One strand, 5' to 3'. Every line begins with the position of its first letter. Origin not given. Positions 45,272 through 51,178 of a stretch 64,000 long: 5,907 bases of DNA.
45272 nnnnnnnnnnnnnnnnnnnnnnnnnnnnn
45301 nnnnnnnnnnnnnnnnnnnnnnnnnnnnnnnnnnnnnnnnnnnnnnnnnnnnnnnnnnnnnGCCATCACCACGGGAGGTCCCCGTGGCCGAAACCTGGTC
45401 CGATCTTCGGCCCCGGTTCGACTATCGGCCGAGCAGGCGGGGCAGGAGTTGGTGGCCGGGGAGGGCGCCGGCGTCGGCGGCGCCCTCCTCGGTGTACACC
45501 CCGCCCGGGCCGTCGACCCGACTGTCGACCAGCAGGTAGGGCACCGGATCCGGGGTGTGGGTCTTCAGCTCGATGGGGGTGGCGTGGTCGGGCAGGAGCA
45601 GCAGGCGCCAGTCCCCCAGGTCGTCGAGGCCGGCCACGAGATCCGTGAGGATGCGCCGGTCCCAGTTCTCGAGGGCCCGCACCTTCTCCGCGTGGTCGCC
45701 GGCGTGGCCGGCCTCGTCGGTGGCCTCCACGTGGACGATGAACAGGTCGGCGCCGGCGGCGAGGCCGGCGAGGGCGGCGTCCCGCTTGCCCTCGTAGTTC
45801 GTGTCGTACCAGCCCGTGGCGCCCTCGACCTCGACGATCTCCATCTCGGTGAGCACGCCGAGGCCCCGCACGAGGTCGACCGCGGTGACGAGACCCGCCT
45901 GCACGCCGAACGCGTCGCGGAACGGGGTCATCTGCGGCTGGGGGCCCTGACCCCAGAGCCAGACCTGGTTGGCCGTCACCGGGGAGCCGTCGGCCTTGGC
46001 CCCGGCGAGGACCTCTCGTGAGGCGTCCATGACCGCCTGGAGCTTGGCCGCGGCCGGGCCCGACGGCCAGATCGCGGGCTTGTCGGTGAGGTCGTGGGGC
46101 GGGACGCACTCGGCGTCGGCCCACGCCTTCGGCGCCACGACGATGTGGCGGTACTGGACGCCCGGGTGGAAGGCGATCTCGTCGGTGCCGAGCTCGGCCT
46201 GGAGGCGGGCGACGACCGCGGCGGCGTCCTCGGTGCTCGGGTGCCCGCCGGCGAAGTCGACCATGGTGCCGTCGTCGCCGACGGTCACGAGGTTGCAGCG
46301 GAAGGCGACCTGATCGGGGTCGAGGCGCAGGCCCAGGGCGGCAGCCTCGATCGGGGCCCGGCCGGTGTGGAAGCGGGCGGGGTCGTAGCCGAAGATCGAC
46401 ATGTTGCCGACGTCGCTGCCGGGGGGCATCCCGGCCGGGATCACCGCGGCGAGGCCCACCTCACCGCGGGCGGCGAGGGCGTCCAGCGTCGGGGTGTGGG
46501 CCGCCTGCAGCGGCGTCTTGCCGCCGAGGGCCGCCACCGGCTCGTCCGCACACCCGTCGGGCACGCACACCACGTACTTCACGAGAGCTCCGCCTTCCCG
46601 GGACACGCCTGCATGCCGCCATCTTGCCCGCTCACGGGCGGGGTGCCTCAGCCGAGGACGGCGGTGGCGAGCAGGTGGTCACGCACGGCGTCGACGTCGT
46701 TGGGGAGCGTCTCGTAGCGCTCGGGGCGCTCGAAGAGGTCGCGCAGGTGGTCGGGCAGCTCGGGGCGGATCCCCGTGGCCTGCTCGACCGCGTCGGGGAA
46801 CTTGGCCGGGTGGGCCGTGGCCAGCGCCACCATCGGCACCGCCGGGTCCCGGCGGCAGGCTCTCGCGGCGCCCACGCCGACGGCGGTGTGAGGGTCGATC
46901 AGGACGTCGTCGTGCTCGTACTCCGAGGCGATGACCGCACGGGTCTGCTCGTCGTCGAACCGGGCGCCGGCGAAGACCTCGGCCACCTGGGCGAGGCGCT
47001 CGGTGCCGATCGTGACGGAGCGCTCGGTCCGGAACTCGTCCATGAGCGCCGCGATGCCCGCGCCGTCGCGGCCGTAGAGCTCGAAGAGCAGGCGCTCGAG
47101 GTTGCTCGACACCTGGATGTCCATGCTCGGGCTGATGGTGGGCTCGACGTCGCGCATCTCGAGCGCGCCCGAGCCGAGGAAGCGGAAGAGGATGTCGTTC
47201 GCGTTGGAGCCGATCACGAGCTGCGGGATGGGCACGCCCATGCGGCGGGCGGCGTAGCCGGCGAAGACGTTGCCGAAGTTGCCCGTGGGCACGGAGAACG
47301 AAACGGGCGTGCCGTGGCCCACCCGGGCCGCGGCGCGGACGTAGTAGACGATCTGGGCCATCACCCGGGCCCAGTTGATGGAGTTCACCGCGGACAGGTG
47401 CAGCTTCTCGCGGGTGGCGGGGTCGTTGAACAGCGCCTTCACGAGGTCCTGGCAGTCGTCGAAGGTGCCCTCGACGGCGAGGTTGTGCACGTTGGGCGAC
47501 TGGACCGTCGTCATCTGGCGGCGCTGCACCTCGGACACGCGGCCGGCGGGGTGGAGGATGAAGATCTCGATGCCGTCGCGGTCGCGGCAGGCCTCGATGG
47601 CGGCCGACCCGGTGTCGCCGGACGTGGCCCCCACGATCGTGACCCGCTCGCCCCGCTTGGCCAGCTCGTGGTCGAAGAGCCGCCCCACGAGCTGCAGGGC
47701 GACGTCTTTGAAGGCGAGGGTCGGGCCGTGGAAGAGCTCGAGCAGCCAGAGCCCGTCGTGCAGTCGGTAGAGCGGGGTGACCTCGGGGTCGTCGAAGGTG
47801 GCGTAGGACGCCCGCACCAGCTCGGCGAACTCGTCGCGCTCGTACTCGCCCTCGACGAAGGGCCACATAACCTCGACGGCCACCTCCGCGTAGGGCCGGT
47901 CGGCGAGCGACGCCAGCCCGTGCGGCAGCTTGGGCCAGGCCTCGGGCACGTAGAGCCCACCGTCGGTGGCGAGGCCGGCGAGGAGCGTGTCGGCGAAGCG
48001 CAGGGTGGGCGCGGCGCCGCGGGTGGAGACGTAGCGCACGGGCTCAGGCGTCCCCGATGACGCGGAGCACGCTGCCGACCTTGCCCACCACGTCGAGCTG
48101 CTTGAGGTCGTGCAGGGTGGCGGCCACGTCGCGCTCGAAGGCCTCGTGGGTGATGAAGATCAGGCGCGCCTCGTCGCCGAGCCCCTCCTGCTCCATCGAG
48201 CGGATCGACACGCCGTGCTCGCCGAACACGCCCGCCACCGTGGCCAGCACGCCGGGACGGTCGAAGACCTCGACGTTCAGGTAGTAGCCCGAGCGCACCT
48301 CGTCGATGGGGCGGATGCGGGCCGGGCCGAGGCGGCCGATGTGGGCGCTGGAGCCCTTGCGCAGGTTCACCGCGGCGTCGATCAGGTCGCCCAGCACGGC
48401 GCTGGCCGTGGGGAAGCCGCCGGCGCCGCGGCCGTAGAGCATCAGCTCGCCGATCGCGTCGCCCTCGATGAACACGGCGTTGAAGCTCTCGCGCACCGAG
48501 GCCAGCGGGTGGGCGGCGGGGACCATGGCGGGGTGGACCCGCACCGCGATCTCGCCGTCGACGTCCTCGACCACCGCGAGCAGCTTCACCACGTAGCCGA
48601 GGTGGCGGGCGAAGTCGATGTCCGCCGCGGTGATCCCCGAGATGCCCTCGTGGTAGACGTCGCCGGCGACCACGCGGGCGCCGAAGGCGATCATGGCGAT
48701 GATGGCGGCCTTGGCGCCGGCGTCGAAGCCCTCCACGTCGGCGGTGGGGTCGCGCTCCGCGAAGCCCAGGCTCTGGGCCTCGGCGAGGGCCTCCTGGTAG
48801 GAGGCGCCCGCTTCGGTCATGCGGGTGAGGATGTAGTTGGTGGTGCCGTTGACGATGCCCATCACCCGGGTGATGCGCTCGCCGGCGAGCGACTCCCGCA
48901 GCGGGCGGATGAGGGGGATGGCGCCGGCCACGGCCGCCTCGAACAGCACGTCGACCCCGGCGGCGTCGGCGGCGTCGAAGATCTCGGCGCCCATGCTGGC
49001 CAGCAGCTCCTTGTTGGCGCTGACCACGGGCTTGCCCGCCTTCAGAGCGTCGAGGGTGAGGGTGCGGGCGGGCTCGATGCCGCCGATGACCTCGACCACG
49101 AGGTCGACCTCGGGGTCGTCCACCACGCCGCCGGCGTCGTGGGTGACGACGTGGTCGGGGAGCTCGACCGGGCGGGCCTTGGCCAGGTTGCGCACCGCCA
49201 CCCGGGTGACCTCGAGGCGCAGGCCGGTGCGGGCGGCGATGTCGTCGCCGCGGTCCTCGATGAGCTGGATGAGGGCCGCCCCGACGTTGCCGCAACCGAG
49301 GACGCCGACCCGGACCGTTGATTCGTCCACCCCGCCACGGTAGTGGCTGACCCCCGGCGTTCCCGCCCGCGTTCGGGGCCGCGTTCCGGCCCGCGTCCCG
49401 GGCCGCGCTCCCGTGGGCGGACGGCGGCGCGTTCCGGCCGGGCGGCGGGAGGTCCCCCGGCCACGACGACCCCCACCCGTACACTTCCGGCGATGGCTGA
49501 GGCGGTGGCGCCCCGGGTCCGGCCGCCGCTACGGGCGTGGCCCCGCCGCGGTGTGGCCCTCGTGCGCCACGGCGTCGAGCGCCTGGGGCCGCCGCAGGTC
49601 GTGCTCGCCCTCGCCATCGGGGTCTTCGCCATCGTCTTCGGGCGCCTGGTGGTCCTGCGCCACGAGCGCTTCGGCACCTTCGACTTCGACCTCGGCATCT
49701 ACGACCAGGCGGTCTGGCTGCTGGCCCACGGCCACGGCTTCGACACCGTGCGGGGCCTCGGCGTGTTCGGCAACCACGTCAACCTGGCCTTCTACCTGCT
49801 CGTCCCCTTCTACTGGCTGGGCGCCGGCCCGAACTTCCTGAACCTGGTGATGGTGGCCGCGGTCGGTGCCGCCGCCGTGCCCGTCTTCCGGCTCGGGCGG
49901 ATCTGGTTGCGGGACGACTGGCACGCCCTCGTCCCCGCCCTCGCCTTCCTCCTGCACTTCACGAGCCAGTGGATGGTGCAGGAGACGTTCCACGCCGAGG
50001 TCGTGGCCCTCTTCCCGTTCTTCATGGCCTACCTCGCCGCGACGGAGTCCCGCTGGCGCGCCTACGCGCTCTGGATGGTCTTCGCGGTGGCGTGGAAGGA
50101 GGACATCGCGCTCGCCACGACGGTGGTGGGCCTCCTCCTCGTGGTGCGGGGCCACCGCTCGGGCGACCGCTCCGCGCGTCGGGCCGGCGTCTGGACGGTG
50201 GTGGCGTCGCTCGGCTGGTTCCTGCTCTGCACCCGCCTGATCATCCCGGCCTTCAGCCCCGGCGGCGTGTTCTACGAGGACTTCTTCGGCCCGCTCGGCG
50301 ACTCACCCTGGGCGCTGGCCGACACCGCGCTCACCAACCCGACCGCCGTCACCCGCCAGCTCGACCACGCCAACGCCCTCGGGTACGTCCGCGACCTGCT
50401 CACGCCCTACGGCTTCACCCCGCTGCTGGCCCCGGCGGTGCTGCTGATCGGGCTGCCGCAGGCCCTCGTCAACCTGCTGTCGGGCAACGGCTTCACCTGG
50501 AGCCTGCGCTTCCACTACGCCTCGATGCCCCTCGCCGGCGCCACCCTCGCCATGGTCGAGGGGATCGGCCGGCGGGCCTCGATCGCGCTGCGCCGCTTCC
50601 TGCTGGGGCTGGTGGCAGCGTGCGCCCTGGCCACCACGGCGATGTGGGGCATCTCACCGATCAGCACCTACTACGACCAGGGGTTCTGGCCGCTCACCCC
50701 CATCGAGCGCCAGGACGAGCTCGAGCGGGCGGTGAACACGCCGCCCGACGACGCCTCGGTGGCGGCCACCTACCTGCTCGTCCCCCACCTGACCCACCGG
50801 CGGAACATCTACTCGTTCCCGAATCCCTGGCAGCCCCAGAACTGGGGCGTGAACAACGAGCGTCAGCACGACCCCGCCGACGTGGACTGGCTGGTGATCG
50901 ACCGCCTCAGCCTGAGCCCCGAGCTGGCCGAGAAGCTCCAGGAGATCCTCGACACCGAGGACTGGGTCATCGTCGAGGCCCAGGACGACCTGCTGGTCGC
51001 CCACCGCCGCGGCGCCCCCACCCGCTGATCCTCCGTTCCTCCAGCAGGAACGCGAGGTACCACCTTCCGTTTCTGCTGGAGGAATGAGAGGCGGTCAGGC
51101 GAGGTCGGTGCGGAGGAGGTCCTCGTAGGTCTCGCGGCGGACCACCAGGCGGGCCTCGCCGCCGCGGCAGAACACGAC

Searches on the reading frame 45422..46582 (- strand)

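Call 40: search_protein_families(library=pfam, proteins=[window:45422-46582:-], max_evalue=0.001)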
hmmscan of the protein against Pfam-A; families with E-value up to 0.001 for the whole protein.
window:45422-46582:- (386 aa): 2 families
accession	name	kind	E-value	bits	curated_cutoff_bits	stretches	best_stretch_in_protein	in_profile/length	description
PF10143.14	PhosphMutase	-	6.9e-48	163.2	21.5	1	37-193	1-165/170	2,3-bisphosphoglycerate-independent phosphoglycerate mutase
PF01676.23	Metalloenzyme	-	6.4e-37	127.9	24.3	1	1-358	1-227/252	Metalloenzyme superfamily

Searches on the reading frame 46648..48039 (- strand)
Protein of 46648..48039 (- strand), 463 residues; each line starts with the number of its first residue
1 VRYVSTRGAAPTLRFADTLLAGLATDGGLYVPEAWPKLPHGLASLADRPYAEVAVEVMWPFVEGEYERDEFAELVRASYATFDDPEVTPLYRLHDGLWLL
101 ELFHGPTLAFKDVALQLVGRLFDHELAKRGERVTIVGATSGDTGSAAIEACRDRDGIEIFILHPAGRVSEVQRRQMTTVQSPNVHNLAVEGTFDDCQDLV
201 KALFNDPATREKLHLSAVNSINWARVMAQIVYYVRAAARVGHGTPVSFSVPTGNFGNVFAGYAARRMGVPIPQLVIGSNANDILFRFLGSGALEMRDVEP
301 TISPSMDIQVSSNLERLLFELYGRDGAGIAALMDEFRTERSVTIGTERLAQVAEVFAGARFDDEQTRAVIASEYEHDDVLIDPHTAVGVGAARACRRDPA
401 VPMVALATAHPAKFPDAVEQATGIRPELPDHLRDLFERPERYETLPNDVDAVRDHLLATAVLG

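Call 40: search_protein_families(library=pfam, proteins=[window:46648-48039:-], max_evalue=0.001)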
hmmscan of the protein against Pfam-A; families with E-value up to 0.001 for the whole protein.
window:46648-48039:- (463 aa): 3 families
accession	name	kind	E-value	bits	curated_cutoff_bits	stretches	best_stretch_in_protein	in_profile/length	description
PF14821.11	Thr_synth_N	-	4e-24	85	25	1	2-79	1-79/79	Threonine synthase N terminus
PF00291.31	PALP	-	2.5e-23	83.3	35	1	87-331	7-243/295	Pyridoxal-phosphate dependent enzyme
PF24857.1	THR4_C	-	1.4e-12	48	27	1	385-454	1-81/85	Threonine synthase, C-terminal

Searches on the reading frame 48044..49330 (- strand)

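Call 40: search_protein_families(library=pfam, proteins=[window:48044-49330:-], max_evalue=0.001)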
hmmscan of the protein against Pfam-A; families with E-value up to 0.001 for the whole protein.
window:48044-49330:- (428 aa): 4 families
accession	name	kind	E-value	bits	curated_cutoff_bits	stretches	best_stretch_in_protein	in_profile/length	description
PF00742.24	Homoserine_dh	-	2.5e-66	223.2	22.9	1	139-317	1-173/173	Homoserine dehydrogenase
PF03447.22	NAD_binding_3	-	2.8e-22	80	24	1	12-131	1-116/116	Homoserine dehydrogenase, NAD binding domain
PF01842.31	ACT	-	3.7e-15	55.8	27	1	349-412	1-64/66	ACT domain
PF22629.2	ACT_AHAS_ss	-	0.00012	22.6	27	1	351-415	1-65/67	AHAS small subunit-like ACT domain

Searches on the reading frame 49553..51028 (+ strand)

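Call 40: search_protein_families(library=pfam, proteins=[window:49553-51028:+], max_evalue=0.001)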
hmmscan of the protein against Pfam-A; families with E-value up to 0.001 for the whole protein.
window:49553-51028:+ (491 aa): 1 family
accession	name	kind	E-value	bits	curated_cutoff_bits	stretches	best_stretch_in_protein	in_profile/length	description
PF09852.15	DUF2079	-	1.3e-63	216.2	28.2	1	36-482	1-459/459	Predicted membrane protein (DUF2079)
